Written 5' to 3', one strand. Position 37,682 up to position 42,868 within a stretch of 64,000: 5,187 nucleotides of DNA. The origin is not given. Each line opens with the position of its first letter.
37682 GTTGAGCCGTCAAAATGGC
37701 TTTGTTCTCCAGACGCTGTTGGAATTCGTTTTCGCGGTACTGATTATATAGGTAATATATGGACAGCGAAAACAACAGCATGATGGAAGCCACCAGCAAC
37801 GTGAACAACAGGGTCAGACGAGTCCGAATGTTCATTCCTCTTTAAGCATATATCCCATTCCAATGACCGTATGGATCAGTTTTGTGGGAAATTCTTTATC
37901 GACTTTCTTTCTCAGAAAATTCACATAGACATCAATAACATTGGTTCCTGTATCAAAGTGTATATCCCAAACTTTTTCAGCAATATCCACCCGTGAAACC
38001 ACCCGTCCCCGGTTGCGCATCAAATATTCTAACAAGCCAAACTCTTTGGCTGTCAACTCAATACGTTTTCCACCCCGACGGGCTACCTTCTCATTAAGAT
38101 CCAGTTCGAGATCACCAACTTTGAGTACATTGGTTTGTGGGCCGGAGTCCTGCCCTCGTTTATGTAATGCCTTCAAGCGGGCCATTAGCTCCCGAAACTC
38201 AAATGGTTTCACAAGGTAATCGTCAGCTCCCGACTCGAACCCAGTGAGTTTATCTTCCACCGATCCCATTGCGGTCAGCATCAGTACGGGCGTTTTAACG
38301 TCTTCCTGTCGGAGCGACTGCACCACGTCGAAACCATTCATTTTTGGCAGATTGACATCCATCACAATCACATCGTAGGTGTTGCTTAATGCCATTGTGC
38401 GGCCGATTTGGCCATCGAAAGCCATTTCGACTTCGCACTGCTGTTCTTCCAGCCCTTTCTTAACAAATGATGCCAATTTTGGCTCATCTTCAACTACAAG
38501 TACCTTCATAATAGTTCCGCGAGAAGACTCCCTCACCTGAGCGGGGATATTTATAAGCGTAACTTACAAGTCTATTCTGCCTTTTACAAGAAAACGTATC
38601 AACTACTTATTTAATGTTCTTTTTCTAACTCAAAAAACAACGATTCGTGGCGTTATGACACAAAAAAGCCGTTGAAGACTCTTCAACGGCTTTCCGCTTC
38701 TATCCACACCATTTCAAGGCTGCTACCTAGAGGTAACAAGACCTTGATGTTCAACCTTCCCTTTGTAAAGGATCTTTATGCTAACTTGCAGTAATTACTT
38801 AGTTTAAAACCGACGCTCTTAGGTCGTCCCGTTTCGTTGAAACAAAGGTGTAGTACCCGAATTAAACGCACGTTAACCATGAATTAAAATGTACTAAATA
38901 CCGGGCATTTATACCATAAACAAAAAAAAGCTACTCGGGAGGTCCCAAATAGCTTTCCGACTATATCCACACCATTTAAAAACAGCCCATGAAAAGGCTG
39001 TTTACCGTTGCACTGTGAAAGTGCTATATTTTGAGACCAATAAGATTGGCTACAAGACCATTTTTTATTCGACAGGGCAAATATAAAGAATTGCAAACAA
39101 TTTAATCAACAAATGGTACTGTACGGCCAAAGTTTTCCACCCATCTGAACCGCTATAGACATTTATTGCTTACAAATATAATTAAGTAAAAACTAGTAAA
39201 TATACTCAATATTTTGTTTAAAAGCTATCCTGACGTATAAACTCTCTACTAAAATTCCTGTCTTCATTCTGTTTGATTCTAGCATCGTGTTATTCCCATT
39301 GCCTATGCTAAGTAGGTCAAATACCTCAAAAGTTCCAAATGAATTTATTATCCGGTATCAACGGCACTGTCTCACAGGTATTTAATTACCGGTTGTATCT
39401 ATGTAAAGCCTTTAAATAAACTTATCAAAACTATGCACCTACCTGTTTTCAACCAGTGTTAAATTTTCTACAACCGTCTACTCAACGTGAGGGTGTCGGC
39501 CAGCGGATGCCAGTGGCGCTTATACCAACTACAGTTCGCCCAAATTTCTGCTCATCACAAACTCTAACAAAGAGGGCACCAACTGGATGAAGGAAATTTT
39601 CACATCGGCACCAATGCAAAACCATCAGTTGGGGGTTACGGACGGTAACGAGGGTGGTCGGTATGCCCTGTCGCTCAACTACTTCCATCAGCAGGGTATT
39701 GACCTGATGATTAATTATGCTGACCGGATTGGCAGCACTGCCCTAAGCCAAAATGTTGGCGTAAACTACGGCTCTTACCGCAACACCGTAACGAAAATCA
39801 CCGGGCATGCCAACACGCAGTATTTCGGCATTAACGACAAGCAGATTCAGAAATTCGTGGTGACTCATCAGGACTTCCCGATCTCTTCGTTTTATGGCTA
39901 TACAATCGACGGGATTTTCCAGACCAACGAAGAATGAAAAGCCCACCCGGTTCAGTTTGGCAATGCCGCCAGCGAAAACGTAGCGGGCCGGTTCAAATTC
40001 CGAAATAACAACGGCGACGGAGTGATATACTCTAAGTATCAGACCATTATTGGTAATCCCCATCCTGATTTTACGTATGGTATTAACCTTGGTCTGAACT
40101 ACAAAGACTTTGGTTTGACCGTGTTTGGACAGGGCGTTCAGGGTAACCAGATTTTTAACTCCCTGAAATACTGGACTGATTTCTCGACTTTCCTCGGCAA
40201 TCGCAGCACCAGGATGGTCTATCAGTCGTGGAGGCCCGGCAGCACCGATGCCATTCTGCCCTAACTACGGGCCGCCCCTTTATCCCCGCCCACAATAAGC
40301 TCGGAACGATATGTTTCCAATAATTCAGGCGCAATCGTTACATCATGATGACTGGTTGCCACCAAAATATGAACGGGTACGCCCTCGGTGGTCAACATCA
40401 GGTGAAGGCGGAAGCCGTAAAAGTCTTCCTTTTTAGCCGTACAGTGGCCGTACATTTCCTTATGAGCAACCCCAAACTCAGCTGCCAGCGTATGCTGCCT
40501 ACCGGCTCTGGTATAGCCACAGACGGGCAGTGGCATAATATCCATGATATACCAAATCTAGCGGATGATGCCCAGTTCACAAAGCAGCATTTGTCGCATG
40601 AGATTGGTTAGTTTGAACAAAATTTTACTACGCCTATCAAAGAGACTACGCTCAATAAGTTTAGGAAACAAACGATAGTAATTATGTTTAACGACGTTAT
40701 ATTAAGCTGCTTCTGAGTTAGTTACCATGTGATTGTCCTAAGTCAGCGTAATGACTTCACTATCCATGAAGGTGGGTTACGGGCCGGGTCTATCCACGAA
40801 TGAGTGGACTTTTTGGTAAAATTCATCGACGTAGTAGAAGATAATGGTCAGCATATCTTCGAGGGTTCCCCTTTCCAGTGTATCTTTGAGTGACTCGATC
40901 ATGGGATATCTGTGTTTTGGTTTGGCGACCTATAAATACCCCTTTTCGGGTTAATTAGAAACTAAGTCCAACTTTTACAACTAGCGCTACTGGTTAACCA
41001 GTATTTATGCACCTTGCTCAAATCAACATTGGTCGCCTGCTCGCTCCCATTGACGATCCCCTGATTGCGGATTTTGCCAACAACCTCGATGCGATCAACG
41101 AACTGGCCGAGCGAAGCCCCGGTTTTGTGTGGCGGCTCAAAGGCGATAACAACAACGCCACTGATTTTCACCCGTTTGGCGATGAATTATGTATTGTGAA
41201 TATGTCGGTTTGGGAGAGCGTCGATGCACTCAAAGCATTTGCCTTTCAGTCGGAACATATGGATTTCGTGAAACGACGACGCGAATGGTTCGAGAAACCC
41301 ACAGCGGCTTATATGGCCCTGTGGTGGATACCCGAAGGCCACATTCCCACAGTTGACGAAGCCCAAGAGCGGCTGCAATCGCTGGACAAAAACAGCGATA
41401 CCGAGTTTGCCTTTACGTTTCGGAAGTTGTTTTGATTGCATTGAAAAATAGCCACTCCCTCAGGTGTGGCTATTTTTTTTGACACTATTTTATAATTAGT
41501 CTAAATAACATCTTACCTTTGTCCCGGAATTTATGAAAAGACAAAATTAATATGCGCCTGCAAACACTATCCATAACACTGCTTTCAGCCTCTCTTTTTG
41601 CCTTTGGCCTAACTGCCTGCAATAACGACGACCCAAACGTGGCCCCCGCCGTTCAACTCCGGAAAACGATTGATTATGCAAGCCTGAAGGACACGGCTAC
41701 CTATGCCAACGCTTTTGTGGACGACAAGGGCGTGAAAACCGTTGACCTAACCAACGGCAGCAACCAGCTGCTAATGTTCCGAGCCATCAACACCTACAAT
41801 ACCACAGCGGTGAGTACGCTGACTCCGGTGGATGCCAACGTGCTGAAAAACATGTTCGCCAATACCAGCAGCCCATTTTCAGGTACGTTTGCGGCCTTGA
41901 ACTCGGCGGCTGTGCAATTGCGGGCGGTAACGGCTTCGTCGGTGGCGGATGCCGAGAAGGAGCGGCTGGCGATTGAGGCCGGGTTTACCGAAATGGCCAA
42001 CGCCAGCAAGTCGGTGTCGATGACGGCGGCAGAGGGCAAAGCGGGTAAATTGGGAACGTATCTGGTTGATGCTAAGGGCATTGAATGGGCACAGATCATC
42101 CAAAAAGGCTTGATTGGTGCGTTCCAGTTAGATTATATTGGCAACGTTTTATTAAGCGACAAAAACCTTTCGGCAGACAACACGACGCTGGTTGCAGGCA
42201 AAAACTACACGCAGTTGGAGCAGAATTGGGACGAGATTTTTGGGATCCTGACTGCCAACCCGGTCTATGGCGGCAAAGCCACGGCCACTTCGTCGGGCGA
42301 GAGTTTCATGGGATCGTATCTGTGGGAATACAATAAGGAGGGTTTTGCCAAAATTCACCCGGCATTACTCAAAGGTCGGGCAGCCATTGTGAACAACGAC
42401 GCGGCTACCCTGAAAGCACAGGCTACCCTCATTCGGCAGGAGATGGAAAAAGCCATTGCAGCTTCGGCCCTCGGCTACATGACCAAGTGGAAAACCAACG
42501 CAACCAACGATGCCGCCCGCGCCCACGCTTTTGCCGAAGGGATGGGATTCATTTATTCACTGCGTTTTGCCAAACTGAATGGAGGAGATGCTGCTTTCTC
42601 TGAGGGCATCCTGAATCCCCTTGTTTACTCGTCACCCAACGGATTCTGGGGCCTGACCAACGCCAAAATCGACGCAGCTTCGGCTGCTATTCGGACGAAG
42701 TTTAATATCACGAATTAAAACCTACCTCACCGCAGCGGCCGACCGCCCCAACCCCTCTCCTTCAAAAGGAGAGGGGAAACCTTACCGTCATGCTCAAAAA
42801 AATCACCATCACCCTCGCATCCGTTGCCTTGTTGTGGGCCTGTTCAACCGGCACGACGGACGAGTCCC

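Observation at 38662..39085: Tandem pair of candidate structured small RNAs sharing a 26-nt motif and architecture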

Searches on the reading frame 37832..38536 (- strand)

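Call 11: search_protein_families(library=pfam, proteins=[window:37832-38536:-], max_evalue=0.01)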
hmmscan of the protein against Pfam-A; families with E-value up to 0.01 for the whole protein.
window:37832-38536:- (234 aa): 2 families
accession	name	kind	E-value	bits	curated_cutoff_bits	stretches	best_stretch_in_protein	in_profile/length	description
PF00072.30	Response_reg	-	6.5e-29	100.8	30.2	1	12-121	1-110/111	Response regulator receiver domain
PF00486.34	Trans_reg_C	-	6.5e-25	87.4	26.2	1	156-231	1-77/77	Transcriptional regulatory protein, C terminal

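Call 44: search_protein_families(library=ncbifam, proteins=[window:37832-38509:-], max_evalue=0.00001)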
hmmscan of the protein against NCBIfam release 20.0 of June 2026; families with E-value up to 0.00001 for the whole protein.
window:37832-38509:- (225 aa): 87 families (the best 25 are shown)
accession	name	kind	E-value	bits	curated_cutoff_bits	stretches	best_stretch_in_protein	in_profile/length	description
TIGR01387.1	cztR_silR_copR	subfamily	1.2e-76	257.2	279.2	1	3-222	1-218/218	heavy metal response regulator transcription factor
NF007346.1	PRK09836.1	equivalog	4.3e-68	229.5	420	1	1-223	1-222/227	copper/silver response regulator transcription factor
NF008567.0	PRK11517.1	equivalog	2.2e-60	203.8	353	1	1-223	1-219/223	response regulator transcription factor HprR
NF041734.1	resp_reg_RppA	equivalog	2.8e-60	203.5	250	1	1-223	1-228/229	two-component system response regulator RppA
NF045944.1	ResRegRpaBCyano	equivalog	5.9e-54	182.8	330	1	4-223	1-228/229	response regulator transcription factor RpaB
TIGR02154.1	PhoB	equivalog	1.1e-51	175.4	296.2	1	2-222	4-225/226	phosphate regulon transcriptional regulator PhoB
NF012023.0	PRK15479.1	equivalog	3.4e-50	170.7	337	1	1-223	1-218/224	transcriptional regulator TctD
NF007928.2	PRK10643.1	equivalog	8.9e-49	166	330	1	1-222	1-216/216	two-component system response regulator PmrA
NF045991.1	RespRegCtrARhodob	equivalog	1.2e-48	165.8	350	1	1-224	1-223/224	response regulator transcription factor CtrA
NF040689.1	MtrAB_MtrA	equivalog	3.7e-48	163.8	300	1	3-221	1-217/219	MtrAB system response regulator MtrA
NF007663.1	PRK10336.1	equivalog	4.4e-48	163.9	345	1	1-224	1-218/219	quorum sensing response regulator transcription factor QseB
NF053854.1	RespRegPhoBBctds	equivalog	5.2e-48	163.3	270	1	3-222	1-224/225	two-component system response regulator PhoB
NF045914.1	RespRegNblR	equivalog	1.1e-47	162.6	300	1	2-224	8-227/228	response regulator transcription factor NblR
NF041733.1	resp_reg_CseB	equivalog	3.4e-45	154.2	350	1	2-223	2-227/228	two-component system response regulator CseB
NF040534.1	resp_reg_YycF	equivalog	3.6e-43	147.5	340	1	2-224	2-229/231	response regulator YycF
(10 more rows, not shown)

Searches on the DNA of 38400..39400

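Call 5: search_rna_families(source=window, start=38400, end=39400, threshold=evalue, max_evalue=10)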
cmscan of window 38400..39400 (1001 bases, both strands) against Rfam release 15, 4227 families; matches with E-value up to 10: 8.
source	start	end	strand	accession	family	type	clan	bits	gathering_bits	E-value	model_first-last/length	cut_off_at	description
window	38664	38693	-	RF04201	MIR7510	Gene; miRNA;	-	25.4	93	0.022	1-79/79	no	MIR7510 microRNA precursor family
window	38665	38694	+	RF04201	MIR7510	Gene; miRNA;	-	24.2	93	0.044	1-79/79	no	MIR7510 microRNA precursor family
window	38893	38956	+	RF02844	RefA9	Gene; antisense;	-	19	49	4.4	1-64/64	no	Enterococcus sRNA A9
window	38921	39001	-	RF00378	Qrr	Gene; sRNA;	-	18.8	50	1.3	1-108/108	no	Qrr RNA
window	38887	38940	+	RF02925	6A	Gene; sRNA;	-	17.5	41.2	3.5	1-52/52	no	6A RNA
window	38665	38693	-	RF03560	mir-3926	Gene; miRNA;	-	17.4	82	4.1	1-63/63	no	mir-3926 microRNA precursor family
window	38662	38693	+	RF02442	SpF66_sRNA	Gene; sRNA;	-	15.6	42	0.39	192-228/239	no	Streptococcus sRNA SpF66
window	38975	39096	+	RF02422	Bp1_738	Gene; sRNA;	-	15.3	45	1.6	1-208/208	no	Burkholderia sRNA Bp1_Cand738_SIPHT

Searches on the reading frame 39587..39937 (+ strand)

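Call 11: search_protein_families(library=pfam, proteins=[window:39587-39937:+], max_evalue=0.01)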
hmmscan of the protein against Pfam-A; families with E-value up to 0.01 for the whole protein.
window:39587-39937:+ (116 aa): 0 families

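Call 83: search_protein_families(library=pfam, proteins=[window:39587-39937:+], max_evalue=1)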
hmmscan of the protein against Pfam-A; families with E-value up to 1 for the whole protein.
window:39587-39937:+ (116 aa): 1 family
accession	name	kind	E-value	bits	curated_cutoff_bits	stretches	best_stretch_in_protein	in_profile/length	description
PF17007.11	HTH_micro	-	0.013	14.8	27.3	1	52-102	311-362/454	HTH-like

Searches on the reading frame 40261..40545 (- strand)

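Call 83: search_protein_families(library=pfam, proteins=[window:40261-40545:-], max_evalue=1)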
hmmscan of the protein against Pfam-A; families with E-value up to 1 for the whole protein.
window:40261-40545:- (94 aa): 3 families
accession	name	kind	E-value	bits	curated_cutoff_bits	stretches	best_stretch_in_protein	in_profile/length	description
PF01609.27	DDE_Tnp_1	-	2.2e-05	24.7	23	1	28-91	21-86/200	Transposase DDE domain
PF13612.12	DDE_Tnp_1_3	-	0.0033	17.9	27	1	2-90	11-90/155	Transposase DDE domain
PF18125.6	RlmM_FDX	-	0.21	12.5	22.2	1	10-43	6-41/71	RlmM ferredoxin-like domain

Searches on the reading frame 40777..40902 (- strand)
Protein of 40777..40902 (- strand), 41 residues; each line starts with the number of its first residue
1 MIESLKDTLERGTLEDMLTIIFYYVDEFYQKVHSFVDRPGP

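Call 83: search_protein_families(library=pfam, proteins=[window:40777-40902:-], max_evalue=1)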
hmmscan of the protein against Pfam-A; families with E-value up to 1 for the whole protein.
window:40777-40902:- (41 aa): 1 family
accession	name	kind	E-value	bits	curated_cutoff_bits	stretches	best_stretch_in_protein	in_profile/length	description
PF16259.10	DUF4913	-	0.18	12.4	25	1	2-41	42-81/104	Domain of unknown function (DUF4913)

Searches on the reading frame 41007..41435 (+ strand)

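Call 11: search_protein_families(library=pfam, proteins=[window:41007-41435:+], max_evalue=0.01)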
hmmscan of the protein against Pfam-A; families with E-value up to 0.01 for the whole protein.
window:41007-41435:+ (142 aa): 1 family
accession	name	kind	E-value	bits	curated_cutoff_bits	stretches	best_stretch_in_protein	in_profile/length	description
PF11695.14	DUF3291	-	7.3e-61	204.3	23.5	1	3-140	1-138/139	Domain of unknown function (DUF3291)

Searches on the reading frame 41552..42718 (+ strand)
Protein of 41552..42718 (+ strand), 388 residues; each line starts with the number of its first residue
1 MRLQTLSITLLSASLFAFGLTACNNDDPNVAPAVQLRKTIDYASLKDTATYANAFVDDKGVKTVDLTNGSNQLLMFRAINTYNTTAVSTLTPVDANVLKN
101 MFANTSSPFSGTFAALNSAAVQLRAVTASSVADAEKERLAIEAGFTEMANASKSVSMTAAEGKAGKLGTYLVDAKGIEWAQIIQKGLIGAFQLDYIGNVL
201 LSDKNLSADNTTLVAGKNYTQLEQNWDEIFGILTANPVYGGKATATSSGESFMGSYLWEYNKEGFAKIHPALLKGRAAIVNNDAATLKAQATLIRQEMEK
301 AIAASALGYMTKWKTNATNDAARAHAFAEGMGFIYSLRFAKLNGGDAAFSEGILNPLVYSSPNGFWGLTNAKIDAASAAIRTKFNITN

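Call 11: search_protein_families(library=pfam, proteins=[window:41552-42718:+], max_evalue=0.01)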
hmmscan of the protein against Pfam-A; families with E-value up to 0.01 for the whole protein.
window:41552-42718:+ (388 aa): 1 family
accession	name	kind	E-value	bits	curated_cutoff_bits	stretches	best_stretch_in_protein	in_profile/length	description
PF16148.10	DUF4856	-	6.7e-47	160.6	22.3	1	58-387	8-358/358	Domain of unknown function (DUF4856)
